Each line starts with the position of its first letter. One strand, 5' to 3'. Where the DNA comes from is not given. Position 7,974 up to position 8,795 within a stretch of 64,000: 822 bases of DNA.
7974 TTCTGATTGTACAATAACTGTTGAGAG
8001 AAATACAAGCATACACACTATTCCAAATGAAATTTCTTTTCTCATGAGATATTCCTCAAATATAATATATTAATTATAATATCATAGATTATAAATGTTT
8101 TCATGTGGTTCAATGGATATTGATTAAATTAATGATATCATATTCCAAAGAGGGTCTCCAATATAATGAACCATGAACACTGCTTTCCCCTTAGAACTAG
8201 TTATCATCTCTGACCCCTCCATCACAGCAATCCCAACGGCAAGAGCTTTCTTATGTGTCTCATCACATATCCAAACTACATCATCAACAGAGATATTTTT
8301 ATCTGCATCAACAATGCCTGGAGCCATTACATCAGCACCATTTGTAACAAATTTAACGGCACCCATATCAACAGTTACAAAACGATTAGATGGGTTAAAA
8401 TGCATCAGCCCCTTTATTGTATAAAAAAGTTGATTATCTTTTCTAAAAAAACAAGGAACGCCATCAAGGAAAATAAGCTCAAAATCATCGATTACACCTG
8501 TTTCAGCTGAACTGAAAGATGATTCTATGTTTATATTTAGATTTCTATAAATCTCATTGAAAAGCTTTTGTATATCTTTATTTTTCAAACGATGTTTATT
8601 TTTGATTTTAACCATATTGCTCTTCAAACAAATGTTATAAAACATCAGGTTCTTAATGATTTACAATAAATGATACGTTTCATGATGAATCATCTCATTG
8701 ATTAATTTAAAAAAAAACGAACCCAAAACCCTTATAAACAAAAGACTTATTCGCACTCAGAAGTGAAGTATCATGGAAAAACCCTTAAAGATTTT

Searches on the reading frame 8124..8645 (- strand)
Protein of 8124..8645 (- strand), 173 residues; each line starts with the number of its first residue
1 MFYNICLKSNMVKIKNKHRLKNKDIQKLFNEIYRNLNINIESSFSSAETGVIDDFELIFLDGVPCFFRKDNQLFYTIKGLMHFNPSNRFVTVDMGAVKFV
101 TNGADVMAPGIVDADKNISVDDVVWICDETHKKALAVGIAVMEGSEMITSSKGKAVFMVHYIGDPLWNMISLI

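Call 5: search_protein_families(library=pfam, proteins=[window:8124-8645:-], max_evalue=0.01)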
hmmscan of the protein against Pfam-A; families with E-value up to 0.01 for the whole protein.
window:8124-8645:- (173 aa): 2 families
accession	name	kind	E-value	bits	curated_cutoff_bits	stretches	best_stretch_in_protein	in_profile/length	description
PF01472.26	PUA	-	4.5e-21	75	24.8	1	90-161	3-73/74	PUA domain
PF09183.16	DUF1947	-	1.6e-06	28.6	22.5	1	17-78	2-60/65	Domain of unknown function (DUF1947)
